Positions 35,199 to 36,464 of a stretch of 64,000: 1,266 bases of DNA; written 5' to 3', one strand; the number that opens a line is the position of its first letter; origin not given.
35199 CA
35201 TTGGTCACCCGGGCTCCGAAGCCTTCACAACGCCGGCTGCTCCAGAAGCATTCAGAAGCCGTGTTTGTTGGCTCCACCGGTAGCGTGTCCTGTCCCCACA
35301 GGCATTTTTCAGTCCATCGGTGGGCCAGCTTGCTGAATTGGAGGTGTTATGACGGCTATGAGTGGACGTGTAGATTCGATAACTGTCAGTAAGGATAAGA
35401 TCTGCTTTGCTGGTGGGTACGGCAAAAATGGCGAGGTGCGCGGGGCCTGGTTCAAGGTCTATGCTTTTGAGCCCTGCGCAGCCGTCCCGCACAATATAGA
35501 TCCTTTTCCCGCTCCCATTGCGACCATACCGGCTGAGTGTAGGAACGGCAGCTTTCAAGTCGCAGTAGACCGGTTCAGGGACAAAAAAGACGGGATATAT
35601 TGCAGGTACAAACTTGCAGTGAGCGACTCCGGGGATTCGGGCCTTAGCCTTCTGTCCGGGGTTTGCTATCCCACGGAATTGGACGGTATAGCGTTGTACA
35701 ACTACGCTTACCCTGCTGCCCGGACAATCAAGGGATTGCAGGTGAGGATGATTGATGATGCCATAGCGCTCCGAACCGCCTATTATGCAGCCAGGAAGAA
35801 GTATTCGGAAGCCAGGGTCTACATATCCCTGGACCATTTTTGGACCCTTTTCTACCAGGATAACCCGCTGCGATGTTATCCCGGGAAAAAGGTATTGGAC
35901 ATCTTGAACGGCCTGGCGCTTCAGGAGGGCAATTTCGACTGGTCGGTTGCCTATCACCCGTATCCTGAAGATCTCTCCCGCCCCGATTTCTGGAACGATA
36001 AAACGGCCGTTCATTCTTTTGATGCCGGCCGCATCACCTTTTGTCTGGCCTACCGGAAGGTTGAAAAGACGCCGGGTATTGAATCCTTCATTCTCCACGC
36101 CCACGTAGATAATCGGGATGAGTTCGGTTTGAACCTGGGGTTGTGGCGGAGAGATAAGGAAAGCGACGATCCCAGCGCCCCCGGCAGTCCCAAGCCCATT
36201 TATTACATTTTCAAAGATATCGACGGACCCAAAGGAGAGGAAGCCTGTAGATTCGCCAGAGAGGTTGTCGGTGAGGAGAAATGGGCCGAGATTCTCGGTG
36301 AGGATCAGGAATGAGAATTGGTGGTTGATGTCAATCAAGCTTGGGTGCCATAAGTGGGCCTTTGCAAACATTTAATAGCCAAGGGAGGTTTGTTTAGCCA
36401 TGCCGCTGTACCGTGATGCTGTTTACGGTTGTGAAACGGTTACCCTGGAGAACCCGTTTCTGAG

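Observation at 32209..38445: Three consecutive large cytoplasmic proteins of no recognisable family, attached to a sugar ABC importer locus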

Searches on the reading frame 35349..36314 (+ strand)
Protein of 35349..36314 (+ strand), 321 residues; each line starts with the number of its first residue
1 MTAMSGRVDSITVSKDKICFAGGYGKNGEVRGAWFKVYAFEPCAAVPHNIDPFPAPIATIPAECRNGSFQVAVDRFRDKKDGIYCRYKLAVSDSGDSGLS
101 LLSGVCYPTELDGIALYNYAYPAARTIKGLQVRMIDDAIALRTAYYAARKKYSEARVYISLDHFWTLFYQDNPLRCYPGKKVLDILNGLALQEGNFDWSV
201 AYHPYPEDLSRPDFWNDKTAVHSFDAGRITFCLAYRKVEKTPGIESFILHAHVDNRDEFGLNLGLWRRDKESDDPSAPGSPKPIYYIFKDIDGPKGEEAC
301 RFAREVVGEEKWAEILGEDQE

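Call 3: search_protein_families(library=pfam, proteins=[window:35349-36314:+], max_evalue=0.01)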
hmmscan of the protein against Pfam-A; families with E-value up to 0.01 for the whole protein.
window:35349-36314:+ (321 aa): 1 family
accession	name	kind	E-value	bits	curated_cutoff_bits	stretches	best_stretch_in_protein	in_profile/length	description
PF18989.5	DUF5722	-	8.1e-48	163.7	30.5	2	140-231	175-264/393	Family of unknown function (DUF5722)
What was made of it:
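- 35349..36314 (+): Protein B (321 aa). A DUF5722 remnant with two in-frame deletions, with junctions at about 35758-35770 (480 nt lost) and about 36038-36041 (141 nt lost). It lacks the conserved GNE and SEQG motifs. Pfam PF18989 matched in two stretches (call 3).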

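Call 7: search_protein_families(library=ncbifam, proteins=[window:35349-36314:+], max_evalue=1)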
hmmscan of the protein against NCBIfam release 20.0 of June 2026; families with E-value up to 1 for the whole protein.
window:35349-36314:+ (321 aa): 0 families

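Call 10: search_solved_structures(query=window:35349-36314:+, max_evalue=1)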
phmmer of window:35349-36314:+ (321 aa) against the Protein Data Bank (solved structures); distinct sequences matched with E-value up to 1: 0.

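Call 24: find_homologous_proteins(query=window:35349-36314:+)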
Query window:35349-36314:+ (321 aa): 527 proteins with E <= 0.001 among 1567 candidates; the best 120 are listed.
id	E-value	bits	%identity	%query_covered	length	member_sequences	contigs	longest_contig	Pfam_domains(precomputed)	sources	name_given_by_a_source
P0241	2.6e-221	752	100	99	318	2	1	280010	PF18989.6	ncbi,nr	ncbi:MAG: hypothetical protein HPY52_00285 [Firmicutes bacterium]|nr:hypothetical protein [Bacillota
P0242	1.7e-213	726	86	100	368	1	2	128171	PF18989.6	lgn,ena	-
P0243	1.4e-208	710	79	57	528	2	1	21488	PF18989.6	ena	-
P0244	2.3e-103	364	53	59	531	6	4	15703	PF18989.6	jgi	-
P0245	1.5e-102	361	60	58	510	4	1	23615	PF18989.6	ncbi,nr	ncbi:MAG: hypothetical protein GX054_04090 [Clostridiales bacterium]|nr:hypothetical protein [Clostr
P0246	3.4e-92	327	53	55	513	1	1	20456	PF18989.6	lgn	-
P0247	2.3e-89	318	51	56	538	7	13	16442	PF18989.6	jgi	jgi:hypothetical protein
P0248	2.7e-89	318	51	56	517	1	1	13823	PF18989.6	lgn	-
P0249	3.8e-89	317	49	55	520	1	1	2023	PF18989.6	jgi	jgi:Family of unknown function (DUF5722)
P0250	1.5e-88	315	53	58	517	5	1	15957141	PF18989.6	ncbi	-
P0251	7.5e-88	313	49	58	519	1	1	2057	PF18989.6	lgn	-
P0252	8.7e-88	313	52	58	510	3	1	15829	PF18989.6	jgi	jgi:hypothetical protein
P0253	2.1e-87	312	52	58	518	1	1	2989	PF18989.6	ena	-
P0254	5.2e-87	310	50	58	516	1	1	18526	PF18989.6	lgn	-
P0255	9.2e-86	306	52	55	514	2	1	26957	PF18989.6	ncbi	ncbi:MAG: DUF5722 domain-containing protein [Anaerolineae bacterium]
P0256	1.3e-85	306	50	55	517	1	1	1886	PF18989.6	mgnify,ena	mgnify:CR=1 FL=1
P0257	4.8e-85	304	48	55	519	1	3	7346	PF18989.6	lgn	-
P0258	1.2e-83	299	49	55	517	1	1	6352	PF18989.6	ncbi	-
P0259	7.5e-83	297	52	55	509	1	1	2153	PF18989.6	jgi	jgi:hypothetical protein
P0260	8.6e-83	297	52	55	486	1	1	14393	PF18989.6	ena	-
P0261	2.9e-82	295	49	58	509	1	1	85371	PF18989.6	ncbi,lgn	-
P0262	1.0e-81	293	47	58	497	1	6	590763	PF18989.6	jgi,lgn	jgi:hypothetical protein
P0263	2.3e-81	292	51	55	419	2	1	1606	PF18989.6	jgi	jgi:hypothetical protein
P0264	3.2e-80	288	47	58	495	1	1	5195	PF18989.6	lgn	-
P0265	5.1e-80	287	50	59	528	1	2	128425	PF18989.6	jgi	jgi:hypothetical protein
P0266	1.1e-79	286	52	55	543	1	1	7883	PF18989.6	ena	-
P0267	1.9e-79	285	48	54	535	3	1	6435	PF18989.6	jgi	jgi:hypothetical protein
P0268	3.5e-79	285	49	55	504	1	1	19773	PF18989.6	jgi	jgi:hypothetical protein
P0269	2.5e-78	282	50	55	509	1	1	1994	PF18989.6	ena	-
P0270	2.7e-78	282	44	59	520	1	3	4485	PF18989.6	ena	-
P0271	2.9e-78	282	56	56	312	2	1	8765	PF18989.6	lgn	-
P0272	3.6e-78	281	47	58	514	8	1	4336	PF18989.6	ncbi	-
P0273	1.2e-77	280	50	55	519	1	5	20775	PF18989.6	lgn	-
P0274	5.1e-77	278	44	58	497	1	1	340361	PF18989.6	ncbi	-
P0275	6.3e-77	277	44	58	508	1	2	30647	PF18989.6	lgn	-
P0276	3.8e-76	275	42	68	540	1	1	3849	PF18989.6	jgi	jgi:hypothetical protein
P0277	1.1e-75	273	49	55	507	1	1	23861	PF18989.6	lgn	-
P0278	2.1e-75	272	45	54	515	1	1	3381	PF18989.6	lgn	-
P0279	2.3e-75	272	51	55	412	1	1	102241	PF18989.6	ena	-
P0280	2.8e-75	272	53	55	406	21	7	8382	PF18989.6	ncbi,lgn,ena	-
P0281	3.1e-75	272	52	55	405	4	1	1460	PF18989.6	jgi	jgi:hypothetical protein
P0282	1.4e-74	269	45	58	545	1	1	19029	PF18989.6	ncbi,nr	ncbi:MAG: hypothetical protein GY762_03080 [Proteobacteria bacterium]|nr:hypothetical protein [Pseud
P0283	3.2e-74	268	51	58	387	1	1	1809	PF18989.6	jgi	jgi:hypothetical protein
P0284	1.1e-73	267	54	55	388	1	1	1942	PF18989.6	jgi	jgi:hypothetical protein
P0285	1.3e-73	266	43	58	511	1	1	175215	PF18989.6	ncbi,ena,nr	ncbi:MAG: DUF5722 domain-containing protein [Anaerolineae bacterium]|nr:DUF5722 domain-containing pr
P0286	1.3e-73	266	44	58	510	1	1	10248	PF18989.6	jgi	jgi:hypothetical protein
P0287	1.4e-73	266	48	55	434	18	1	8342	PF18989.6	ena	-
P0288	2.6e-73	265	52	55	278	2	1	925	PF18989.6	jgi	jgi:hypothetical protein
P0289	3.2e-73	265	50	55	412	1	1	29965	PF18989.6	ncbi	-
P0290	6.1e-73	264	45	58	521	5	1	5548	PF18989.6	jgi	jgi:hypothetical protein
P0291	1.1e-72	263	47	51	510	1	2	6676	PF18989.6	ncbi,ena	-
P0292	1.2e-72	263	50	55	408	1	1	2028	PF18989.6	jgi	jgi:hypothetical protein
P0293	4.6e-72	261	45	55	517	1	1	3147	PF18989.6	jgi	-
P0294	7.8e-72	260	49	55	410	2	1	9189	PF18989.6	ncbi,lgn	-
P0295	1.6e-71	259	41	68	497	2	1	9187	PF18989.6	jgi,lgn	-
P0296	2.2e-71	259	50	55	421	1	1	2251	PF18989.6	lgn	-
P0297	1.2e-70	257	50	58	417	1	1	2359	PF18989.6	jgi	jgi:hypothetical protein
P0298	1.9e-70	256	53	56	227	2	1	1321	PF18989.6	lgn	-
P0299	3.2e-70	255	46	58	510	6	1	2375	PF18989.6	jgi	jgi:hypothetical protein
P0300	4.1e-70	255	50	54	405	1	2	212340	PF18989.6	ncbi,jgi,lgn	jgi:hypothetical protein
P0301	6.0e-70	254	46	58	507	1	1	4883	PF18989.6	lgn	-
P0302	7.3e-69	251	43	55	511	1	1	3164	PF18989.6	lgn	-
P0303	3.4e-68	248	48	55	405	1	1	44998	PF18989.6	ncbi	-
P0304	4.7e-68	248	44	55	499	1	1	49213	PF18989.6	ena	-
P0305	1.1e-67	247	44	59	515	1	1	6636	PF18989.6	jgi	jgi:hypothetical protein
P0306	1.3e-67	247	48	54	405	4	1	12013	PF18989.6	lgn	-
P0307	1.4e-67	246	48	52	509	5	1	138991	PF18989.6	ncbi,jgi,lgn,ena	-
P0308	2.1e-67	246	47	55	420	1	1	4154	PF18989.6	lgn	-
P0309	1.6e-66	243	48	55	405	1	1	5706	PF18989.6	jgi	jgi:hypothetical protein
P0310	6.7e-66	241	45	58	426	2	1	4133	PF18989.6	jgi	jgi:hypothetical protein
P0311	7.4e-66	241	46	50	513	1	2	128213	PF18989.6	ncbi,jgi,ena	-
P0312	5.1e-65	238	45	55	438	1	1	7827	PF18989.6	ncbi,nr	ncbi:MAG: DUF5722 domain-containing protein, partial [Chloroflexota bacterium]|nr:DUF5722 domain-con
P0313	1.3e-63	233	46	55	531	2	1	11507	PF18989.6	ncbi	-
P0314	1.2e-61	227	45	55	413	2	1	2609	PF18989.6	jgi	jgi:hypothetical protein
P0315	2.7e-61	226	48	54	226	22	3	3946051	PF18989.6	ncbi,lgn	-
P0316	3.2e-60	222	48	51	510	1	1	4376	PF18989.6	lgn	-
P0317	1.4e-57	214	41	53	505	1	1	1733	PF18989.6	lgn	-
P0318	1.9e-57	213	40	55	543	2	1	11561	PF18989.6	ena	-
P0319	9.6e-57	211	41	55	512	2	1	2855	PF18989.6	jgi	jgi:Family of unknown function (DUF5722)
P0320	1.4e-56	210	42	53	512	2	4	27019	PF18989.6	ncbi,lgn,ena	-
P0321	1.5e-56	210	41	55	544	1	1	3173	PF18989.6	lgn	-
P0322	4.9e-56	209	44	58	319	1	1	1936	PF18989.6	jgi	jgi:hypothetical protein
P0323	5.9e-56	208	39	55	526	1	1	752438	PF18989.6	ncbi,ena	-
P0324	8.1e-56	208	40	55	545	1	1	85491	PF18989.6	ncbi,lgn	-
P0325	3.8e-55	206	42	55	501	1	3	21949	PF18989.6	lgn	-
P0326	4.8e-55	205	48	49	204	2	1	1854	PF18989.6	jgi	jgi:hypothetical protein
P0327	6.3e-53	198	39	55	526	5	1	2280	PF18989.6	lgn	-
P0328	1.4e-52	197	39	55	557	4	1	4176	PF18989.6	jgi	-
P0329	2.0e-52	197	39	55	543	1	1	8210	PF18989.6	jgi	jgi:Family of unknown function (DUF5722)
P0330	2.1e-52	197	41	55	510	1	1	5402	PF18989.6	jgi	jgi:hypothetical protein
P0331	3.7e-52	196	41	59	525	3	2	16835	PF18989.6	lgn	-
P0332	1.5e-51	194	41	55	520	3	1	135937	PF18989.6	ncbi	ncbi:MAG: DUF5722 domain-containing protein [Armatimonadota bacterium]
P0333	1.8e-51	194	42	53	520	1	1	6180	PF18989.6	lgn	-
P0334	3.8e-51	192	39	55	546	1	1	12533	PF18989.6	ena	-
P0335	8.2e-51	191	40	55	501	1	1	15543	PF18989.6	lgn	-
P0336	1.3e-50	191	40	55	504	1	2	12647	PF18989.6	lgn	-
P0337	1.3e-50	191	41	52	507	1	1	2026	PF18989.6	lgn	-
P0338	2.1e-50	190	39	55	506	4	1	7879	PF18989.6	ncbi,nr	ncbi:MAG TPA: DUF5722 domain-containing protein [Verrucomicrobiae bacterium]|nr:DUF5722 domain-conta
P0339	6.2e-50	188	42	51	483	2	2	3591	PF18989.6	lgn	-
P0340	7.2e-50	188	38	55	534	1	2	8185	PF18989.6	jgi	jgi:hypothetical protein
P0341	8.6e-50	188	39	57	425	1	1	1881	PF18989.6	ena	-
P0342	8.7e-50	188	40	55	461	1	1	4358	PF18989.6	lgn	-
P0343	1.0e-49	188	40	59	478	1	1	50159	PF18989.6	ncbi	-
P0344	1.1e-49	188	44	48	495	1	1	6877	PF18989.6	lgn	-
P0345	1.2e-49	188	37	55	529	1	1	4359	PF18989.6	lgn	-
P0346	1.3e-49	187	42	54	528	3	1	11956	PF18989.6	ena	-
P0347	1.4e-49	187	37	58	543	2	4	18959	PF18989.6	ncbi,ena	-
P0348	1.7e-49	187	40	56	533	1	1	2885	PF18989.6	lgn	-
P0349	3.1e-49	186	38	55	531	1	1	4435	PF18989.6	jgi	-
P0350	5.0e-49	185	41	52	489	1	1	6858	PF18989.6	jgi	jgi:hypothetical protein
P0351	5.0e-49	185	38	55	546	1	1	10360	PF18989.6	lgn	-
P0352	5.7e-49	185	44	48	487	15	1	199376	PF18989.6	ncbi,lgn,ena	-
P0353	7.9e-49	185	37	56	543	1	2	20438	PF18989.6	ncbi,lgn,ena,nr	ncbi:MAG: hypothetical protein EXS31_10850 [Pedosphaera sp.]|nr:hypothetical protein [Pedosphaera sp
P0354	8.1e-49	185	41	56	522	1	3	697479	PF18989.6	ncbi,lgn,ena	-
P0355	9.3e-49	185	36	55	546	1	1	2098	PF18989.6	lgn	-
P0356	9.3e-49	185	38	55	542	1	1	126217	PF18989.6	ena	-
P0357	9.6e-49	185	41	48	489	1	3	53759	PF18989.6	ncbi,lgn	-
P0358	1.1e-48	184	34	89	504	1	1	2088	PF18989.6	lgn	-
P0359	1.1e-48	184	36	55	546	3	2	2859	PF18989.6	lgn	-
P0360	1.2e-48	184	39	55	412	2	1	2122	PF18989.6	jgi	jgi:hypothetical protein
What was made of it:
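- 35349..36314 (+): Normal members are about 510-530 aa (call 24).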

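Call 29: find_encoding_contigs(protein=P0243, flank=10000, max_places=3)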
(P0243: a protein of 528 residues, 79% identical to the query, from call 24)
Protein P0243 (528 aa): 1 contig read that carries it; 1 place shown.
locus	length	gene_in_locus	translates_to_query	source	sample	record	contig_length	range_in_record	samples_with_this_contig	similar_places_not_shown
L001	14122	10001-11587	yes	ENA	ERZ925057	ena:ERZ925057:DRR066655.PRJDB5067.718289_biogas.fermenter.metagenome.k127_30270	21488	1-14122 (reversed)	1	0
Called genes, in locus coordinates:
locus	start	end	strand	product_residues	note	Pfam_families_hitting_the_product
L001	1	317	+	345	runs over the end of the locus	PF01208:URO-D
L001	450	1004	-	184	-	-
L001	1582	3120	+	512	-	PF01547:SBP_bac_1, PF13416:SBP_bac_8, PF01547:SBP_bac_1 (weak)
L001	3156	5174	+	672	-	PF13570:Beta-prop_ACSF4, PF23381:Beta-prop_IFT122_1st (faint), PF13360:PQQ_2 (faint), PF00528:BPD_transp_1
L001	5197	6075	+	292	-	PF00528:BPD_transp_1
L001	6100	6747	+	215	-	PF04854:DUF624 (weak)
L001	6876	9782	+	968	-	-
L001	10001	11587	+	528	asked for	PF18989:DUF5722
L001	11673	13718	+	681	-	-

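Call 56: search_solved_structures(query=A4, max_evalue=10, show_alignments=2)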
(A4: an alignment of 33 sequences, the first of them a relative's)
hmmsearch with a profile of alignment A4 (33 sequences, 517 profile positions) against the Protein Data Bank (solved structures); distinct sequences matched with E-value up to 10: 2.
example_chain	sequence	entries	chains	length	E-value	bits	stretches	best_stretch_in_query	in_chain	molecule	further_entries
3urh_A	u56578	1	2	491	0.74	11.4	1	134-193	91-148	Dihydrolipoyl dehydrogenase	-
9ip3_B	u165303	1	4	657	1.7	10.2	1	156-242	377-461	Maltose/maltodextrin-binding periplasmic protein,Polymerase cofactor VP35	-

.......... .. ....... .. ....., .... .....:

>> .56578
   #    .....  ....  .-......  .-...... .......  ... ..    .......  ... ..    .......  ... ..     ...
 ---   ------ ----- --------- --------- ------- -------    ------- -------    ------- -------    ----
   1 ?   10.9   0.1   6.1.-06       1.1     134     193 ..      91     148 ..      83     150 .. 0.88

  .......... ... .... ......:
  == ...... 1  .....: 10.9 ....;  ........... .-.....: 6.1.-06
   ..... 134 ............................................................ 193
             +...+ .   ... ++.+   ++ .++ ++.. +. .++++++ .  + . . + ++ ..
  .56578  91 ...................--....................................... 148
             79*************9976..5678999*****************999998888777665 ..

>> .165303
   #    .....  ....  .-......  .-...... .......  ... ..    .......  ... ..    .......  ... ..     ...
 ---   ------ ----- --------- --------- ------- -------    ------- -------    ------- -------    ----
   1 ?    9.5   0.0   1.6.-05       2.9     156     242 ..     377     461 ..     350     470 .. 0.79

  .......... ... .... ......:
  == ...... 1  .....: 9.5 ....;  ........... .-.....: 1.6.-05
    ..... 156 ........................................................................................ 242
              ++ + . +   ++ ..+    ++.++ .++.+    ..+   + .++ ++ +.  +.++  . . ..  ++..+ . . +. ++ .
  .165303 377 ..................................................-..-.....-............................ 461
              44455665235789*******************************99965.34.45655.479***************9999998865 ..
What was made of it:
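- Tried and rejected: The profile search found nothing significant (call 56).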

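Call 62: search_protein_families(library=pfam, proteins=[P0243], max_evalue=10)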
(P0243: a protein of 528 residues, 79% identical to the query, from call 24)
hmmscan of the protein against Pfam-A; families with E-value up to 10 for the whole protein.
P0243 (528 aa): 2 families
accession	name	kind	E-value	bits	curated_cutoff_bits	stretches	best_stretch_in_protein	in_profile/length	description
PF18989.5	DUF5722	-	3.2e-126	421.8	30.5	1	121-522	2-393/393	Family of unknown function (DUF5722)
PF07745.19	Glyco_hydro_53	-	0.28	10.6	24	1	272-325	138-187/340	Glycosyl hydrolase family 53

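Call 91: find_encoding_contigs(protein=P0242, flank=6000, max_places=2)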
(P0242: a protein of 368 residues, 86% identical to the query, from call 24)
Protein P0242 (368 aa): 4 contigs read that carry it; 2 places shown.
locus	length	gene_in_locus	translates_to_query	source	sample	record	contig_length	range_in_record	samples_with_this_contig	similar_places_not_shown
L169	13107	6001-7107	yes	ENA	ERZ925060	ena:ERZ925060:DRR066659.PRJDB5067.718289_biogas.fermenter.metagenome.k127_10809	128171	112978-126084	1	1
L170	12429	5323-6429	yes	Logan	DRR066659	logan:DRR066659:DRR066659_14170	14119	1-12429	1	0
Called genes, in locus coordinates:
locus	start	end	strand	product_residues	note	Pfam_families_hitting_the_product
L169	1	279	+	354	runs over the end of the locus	PF01208:URO-D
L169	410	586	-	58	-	-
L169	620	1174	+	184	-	PF00528:BPD_transp_1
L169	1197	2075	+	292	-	PF00528:BPD_transp_1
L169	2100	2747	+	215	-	PF04854:DUF624 (weak)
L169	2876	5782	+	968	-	-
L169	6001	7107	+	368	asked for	PF18989:DUF5722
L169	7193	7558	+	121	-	-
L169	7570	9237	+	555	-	-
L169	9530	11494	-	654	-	PF00664:ABC_membrane, PF00005:ABC_tran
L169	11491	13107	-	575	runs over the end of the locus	PF00664:ABC_membrane, PF00005:ABC_tran, PF02463:SMC_N (weak)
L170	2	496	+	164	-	?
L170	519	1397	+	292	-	PF00528:BPD_transp_1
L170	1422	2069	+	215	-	PF04854:DUF624 (weak)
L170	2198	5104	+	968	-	-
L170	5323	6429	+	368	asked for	PF18989:DUF5722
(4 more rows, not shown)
